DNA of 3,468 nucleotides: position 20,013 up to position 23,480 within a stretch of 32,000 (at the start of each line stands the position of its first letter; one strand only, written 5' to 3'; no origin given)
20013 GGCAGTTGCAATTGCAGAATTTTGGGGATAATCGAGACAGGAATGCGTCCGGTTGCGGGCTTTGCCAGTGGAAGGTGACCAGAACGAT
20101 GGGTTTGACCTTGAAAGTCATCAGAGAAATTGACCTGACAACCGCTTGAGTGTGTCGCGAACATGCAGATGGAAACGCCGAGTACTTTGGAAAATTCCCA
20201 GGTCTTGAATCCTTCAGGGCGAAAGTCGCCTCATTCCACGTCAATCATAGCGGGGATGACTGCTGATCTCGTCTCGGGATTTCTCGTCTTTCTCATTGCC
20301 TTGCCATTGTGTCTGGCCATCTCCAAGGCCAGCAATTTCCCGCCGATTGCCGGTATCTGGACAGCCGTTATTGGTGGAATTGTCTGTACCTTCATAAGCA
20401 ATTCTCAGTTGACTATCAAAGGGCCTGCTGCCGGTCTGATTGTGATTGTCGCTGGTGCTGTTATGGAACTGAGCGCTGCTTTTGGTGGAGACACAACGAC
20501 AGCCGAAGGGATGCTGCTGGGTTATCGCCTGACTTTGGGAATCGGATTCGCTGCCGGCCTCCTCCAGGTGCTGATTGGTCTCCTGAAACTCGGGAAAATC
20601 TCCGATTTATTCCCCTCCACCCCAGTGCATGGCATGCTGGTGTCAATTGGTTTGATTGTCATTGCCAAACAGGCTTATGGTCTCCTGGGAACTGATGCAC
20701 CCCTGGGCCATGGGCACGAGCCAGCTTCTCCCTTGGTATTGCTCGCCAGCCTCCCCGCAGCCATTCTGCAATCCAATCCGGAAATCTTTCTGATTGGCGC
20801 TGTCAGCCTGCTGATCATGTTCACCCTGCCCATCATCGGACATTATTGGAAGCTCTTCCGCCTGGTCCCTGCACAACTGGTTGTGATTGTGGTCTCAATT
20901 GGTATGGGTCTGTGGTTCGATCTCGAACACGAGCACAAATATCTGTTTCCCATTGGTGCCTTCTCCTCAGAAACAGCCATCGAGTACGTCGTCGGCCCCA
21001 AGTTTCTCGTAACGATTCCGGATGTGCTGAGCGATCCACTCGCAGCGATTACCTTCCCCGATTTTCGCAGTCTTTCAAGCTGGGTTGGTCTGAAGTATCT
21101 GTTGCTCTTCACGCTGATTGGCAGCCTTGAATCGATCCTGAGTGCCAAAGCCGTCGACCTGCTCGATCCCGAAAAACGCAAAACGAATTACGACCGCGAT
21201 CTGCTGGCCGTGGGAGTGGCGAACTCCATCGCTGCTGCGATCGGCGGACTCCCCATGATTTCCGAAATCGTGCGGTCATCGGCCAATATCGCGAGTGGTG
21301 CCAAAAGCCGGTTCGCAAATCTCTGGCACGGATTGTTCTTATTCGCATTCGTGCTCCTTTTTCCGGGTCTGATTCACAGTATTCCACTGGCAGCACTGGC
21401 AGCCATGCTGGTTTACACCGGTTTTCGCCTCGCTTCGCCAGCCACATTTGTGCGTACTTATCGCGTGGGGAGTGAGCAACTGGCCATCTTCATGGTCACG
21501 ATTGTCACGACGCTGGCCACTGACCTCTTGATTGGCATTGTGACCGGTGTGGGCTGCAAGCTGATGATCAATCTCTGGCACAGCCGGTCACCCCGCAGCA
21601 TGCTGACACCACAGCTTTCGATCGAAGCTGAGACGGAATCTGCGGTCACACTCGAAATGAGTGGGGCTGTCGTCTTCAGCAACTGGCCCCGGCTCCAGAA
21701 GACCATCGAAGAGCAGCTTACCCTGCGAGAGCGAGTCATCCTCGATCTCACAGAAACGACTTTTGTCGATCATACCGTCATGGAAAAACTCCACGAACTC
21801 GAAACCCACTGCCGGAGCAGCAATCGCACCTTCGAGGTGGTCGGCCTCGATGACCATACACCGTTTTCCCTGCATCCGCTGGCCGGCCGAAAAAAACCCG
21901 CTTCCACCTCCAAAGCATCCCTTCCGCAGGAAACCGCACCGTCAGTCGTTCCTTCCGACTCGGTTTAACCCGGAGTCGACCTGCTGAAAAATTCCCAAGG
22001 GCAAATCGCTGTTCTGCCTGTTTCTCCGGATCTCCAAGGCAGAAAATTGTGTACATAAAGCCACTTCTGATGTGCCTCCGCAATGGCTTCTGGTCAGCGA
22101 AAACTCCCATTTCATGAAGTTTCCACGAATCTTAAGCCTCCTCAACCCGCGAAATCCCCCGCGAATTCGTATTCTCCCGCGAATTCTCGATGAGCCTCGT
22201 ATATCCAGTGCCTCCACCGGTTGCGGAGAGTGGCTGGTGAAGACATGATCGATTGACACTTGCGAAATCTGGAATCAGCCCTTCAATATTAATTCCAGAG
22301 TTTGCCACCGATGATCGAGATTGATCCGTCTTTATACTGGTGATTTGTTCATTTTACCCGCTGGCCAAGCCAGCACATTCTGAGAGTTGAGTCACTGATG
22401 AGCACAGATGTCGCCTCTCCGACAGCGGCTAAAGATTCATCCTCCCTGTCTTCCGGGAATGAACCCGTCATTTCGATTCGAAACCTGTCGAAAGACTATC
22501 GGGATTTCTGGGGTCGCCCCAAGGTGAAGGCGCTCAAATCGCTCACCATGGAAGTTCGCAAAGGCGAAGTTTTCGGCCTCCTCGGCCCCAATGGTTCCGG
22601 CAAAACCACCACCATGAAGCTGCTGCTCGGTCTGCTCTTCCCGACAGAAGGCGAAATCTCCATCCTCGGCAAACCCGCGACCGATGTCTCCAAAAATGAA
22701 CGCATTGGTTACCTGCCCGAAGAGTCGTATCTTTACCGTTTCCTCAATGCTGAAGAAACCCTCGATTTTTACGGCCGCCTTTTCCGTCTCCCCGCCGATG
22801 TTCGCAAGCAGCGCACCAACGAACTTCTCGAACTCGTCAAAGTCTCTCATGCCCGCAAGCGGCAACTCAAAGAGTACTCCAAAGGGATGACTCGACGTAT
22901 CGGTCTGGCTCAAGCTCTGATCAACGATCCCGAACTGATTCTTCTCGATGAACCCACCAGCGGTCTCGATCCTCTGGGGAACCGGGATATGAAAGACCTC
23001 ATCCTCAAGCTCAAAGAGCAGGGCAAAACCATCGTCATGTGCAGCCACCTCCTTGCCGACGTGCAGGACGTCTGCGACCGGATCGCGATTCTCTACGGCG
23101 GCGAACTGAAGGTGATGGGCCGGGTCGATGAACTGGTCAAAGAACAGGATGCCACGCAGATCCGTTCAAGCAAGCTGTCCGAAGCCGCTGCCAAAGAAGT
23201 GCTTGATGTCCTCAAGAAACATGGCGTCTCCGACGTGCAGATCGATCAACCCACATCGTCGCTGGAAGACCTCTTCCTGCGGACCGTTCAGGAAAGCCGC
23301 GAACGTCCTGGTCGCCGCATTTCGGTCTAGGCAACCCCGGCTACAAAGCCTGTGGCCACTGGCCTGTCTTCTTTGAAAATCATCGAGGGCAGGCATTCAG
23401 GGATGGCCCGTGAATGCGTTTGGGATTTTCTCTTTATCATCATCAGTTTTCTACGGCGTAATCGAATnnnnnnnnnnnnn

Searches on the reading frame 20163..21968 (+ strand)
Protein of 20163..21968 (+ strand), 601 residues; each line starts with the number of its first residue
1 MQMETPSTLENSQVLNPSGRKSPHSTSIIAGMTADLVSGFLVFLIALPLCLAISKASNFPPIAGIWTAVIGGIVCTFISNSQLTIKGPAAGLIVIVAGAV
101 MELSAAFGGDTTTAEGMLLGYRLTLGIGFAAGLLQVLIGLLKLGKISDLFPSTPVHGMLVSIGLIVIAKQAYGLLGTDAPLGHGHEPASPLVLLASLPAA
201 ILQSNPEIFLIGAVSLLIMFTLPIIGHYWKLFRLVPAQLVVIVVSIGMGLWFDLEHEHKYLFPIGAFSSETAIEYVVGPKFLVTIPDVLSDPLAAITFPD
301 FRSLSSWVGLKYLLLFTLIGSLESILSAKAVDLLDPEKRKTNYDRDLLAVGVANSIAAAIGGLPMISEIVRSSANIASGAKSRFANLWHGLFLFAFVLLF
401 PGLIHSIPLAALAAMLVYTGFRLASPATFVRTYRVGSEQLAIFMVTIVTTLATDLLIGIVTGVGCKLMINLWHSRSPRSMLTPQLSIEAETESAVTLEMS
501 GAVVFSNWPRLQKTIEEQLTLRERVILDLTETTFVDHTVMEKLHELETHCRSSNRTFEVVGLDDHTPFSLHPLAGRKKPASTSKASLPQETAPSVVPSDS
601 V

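Call 9: search_protein_families(library=pfam, proteins=[window:20163-21968:+], max_evalue=0.001)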
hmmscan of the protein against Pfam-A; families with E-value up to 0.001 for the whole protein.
window:20163-21968:+ (601 aa): 4 families
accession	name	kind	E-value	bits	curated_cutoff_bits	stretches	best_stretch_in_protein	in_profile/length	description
PF00916.26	Sulfate_transp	-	2.6e-55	188.2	23.2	1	33-446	2-380/380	Sulfate permease family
PF01740.26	STAS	-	3.4e-06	27.2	22.6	1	490-564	6-82/106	STAS domain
PF16983.11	MFS_MOT1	-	1.5e-05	25.8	30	1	340-423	26-111/111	Molybdate transporter of MFS superfamily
PF13466.11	STAS_2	-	1.8e-05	25.2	29.2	1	497-565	1-69/80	STAS domain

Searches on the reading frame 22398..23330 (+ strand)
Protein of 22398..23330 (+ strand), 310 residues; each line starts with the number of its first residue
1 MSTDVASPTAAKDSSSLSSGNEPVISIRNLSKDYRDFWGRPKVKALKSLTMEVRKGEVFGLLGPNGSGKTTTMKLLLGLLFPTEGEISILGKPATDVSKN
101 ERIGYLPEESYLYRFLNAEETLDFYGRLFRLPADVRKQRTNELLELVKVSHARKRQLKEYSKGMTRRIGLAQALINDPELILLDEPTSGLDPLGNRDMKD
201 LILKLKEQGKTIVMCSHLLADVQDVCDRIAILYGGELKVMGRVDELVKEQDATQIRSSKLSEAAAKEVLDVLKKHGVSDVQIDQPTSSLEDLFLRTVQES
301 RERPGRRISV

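Call 9: search_protein_families(library=pfam, proteins=[window:22398-23330:+], max_evalue=0.001)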
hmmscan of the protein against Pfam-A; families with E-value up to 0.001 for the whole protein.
window:22398-23330:+ (310 aa): 2 families
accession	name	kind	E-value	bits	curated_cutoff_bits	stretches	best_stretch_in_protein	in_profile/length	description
PF00005.33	ABC_tran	-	9.4e-32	110.9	25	1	46-188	1-137/137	ABC transporter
PF13304.12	AAA_21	-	3.3e-10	40.9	27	1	133-197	194-274/304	AAA domain, putative AbiEii toxin, Type IV TA system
